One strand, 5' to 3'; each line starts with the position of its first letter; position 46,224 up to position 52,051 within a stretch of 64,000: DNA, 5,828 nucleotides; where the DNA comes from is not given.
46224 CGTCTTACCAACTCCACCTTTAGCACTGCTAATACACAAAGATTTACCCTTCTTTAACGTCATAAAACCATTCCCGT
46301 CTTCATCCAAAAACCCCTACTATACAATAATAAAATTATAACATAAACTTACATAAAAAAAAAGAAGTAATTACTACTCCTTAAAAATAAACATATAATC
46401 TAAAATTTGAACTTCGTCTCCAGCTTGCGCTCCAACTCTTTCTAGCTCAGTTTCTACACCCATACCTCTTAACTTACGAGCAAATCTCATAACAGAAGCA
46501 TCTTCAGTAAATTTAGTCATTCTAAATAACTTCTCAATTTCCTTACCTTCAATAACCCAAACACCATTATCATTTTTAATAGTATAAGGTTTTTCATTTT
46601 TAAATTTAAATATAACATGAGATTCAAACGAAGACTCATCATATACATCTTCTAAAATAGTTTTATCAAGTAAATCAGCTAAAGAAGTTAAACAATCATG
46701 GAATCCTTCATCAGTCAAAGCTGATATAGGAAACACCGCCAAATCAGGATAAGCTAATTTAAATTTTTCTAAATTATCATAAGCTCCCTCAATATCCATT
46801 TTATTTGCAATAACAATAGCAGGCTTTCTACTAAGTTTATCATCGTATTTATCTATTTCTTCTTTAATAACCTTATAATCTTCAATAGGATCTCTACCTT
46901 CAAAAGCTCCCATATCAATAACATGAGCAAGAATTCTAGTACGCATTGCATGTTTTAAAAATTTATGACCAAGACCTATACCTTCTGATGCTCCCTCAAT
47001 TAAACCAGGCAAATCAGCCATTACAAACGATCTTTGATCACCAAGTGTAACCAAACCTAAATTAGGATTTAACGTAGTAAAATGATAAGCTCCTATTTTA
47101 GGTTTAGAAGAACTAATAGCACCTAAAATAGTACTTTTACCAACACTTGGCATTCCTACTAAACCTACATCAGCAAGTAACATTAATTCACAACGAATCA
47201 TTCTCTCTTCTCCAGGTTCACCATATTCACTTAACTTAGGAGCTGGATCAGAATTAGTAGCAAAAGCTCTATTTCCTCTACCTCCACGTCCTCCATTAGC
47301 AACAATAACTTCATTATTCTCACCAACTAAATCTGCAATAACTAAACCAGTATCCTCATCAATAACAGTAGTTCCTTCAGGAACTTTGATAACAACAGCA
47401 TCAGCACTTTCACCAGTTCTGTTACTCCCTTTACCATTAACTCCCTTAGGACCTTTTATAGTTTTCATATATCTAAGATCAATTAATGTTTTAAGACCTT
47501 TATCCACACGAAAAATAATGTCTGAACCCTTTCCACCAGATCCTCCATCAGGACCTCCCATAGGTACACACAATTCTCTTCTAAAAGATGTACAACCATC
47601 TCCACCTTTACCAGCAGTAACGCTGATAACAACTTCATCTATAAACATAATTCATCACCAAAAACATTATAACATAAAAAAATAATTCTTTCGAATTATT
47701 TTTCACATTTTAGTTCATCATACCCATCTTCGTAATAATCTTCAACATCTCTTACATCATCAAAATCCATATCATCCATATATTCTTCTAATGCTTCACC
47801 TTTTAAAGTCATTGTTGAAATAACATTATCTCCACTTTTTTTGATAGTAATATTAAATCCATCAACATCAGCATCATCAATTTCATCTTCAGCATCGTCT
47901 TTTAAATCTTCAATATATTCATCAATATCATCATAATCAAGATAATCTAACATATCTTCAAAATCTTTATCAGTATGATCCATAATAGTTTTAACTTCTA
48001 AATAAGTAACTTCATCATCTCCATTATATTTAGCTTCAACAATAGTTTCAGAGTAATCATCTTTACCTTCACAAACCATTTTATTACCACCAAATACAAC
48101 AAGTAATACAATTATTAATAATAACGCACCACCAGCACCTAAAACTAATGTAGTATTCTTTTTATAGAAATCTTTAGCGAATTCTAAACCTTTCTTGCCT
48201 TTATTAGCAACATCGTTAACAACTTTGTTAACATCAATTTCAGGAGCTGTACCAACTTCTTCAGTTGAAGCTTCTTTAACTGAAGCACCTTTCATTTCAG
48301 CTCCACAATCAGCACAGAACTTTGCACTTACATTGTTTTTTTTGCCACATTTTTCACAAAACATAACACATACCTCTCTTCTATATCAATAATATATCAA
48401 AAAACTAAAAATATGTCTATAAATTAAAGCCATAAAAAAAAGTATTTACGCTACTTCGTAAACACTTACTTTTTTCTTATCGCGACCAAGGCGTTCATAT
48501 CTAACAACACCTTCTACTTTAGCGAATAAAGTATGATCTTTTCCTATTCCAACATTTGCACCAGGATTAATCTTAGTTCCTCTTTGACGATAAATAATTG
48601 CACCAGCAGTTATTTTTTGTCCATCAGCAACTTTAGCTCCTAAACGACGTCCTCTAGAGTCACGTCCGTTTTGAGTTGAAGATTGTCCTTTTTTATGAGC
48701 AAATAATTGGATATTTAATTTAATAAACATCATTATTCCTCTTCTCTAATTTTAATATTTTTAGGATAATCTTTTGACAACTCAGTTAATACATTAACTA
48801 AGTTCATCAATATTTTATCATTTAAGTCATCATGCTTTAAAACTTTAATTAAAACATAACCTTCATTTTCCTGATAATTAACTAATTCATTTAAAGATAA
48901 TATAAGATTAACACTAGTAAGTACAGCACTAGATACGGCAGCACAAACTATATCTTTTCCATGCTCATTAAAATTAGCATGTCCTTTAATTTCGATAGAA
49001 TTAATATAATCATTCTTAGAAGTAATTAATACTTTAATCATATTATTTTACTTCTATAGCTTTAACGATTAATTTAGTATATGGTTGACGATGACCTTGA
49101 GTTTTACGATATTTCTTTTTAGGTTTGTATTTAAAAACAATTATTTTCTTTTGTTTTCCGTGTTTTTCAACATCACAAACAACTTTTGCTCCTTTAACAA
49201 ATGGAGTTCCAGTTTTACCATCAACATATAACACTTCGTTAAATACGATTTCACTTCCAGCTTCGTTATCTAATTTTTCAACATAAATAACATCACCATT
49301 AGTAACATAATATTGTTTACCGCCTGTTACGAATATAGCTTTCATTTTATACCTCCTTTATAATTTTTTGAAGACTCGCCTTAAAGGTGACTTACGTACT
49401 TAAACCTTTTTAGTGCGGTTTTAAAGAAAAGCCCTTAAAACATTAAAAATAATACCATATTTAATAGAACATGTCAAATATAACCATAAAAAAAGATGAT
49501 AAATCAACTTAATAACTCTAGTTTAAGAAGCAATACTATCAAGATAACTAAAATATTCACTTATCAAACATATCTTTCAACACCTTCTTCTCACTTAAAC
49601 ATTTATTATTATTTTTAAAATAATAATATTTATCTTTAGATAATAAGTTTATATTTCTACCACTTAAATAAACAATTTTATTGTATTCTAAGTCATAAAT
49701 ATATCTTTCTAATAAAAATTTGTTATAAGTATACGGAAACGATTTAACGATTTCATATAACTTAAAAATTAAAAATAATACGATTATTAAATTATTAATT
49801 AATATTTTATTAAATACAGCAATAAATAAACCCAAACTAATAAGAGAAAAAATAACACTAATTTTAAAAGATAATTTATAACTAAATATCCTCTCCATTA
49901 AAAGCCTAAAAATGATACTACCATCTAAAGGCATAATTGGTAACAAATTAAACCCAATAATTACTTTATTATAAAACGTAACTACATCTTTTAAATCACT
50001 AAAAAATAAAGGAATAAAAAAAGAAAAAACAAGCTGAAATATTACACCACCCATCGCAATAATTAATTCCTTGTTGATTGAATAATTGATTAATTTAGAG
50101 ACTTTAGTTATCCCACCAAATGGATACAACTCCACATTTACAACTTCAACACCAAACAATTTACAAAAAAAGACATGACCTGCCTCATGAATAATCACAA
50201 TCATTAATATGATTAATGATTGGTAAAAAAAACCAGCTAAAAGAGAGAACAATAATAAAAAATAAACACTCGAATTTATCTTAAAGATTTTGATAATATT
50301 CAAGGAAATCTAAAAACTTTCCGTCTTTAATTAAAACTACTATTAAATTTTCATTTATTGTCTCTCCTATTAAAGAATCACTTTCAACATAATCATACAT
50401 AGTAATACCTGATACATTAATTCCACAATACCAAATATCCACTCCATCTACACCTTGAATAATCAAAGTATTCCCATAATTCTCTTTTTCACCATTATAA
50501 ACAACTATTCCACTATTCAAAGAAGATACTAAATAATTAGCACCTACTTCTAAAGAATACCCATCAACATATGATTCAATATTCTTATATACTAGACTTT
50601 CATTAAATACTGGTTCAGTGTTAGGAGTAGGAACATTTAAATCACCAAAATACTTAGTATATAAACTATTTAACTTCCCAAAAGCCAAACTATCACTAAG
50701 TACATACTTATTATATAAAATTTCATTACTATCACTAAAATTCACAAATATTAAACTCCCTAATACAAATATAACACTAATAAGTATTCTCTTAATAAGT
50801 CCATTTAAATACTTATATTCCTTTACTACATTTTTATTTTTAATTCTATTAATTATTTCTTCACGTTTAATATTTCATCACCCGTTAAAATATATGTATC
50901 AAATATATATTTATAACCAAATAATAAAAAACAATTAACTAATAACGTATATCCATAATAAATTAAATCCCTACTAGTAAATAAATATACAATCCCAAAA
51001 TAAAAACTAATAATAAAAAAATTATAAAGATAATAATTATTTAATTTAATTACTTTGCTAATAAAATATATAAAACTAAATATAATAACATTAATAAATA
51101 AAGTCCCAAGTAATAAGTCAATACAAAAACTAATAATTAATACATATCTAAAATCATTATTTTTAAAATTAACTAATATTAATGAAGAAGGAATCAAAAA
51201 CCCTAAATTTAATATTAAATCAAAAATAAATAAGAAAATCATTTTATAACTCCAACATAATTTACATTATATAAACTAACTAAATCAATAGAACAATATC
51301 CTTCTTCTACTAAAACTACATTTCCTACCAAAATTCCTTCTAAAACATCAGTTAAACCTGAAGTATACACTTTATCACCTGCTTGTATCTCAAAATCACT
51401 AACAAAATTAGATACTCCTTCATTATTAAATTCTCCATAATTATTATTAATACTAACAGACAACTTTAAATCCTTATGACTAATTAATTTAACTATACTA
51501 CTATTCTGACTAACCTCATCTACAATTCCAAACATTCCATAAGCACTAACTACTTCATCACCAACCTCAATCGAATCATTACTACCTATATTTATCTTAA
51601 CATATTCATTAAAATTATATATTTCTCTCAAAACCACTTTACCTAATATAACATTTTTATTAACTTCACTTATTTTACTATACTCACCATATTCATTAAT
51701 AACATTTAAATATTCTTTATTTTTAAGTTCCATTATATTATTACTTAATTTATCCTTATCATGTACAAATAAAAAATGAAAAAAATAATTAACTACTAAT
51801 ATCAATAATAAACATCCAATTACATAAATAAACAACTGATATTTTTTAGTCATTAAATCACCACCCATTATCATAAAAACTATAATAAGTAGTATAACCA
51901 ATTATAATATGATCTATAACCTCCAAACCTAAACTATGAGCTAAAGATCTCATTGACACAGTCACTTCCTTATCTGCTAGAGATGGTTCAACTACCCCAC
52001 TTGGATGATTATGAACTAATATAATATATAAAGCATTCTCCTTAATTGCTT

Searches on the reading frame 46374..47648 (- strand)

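Call 15: search_protein_families(library=pfam, proteins=[window:46374-47648:-], max_evalue=0.001)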
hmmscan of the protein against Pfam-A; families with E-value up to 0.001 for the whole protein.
window:46374-47648:- (424 aa): 4 families
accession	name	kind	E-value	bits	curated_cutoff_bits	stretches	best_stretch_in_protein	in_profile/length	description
PF01018.28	GTP1_OBG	-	5.2e-54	182.5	27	1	3-156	1-154/155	GTP1/OBG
PF01926.29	MMR_HSR1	-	1.2e-22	80.6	21.9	1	160-283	1-113/113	50S ribosome-binding GTPase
PF09269.16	DUF1967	-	1.5e-22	79.8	27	1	355-422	1-70/70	Domain of unknown function (DUF1967)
PF02421.24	FeoB_N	-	8.7e-07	29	27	1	161-216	3-57/156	Ferrous iron transport protein B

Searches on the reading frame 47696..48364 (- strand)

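Call 33: search_protein_families(library=pfam, proteins=[window:47696-48364:-], max_evalue=0.0001)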
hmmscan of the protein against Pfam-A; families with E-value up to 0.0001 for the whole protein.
window:47696-48364:- (222 aa): 1 family
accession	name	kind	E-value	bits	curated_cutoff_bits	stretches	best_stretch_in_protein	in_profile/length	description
PF13240.11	Zn_Ribbon_1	-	1.3e-05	25.2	25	1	2-23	1-22/23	zinc-ribbon domain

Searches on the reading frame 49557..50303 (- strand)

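Call 33: search_protein_families(library=pfam, proteins=[window:49557-50303:-], max_evalue=0.0001)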
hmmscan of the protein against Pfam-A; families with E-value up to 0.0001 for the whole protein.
window:49557-50303:- (248 aa): 1 family
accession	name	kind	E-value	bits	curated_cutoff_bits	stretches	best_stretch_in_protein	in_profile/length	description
PF02163.28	Peptidase_M50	-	1.6e-14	54.2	27.2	2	29-100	3-99/221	Peptidase family M50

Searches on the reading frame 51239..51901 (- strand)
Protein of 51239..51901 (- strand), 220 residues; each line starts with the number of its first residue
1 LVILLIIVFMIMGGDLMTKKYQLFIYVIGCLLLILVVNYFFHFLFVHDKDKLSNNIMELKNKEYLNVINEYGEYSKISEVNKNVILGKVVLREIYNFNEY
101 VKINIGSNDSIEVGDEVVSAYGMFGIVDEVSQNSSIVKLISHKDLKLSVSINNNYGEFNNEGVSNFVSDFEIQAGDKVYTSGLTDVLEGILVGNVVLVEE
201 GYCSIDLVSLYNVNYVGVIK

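Call 33: search_protein_families(library=pfam, proteins=[window:51239-51901:-], max_evalue=0.0001)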
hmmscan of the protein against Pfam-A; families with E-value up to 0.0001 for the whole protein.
window:51239-51901:- (220 aa): 1 family
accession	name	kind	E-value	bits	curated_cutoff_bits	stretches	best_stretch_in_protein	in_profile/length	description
PF04085.20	MreC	-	9.6e-20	71.3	28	1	89-200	1-120/147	Rod shape-determining protein MreC, barrel core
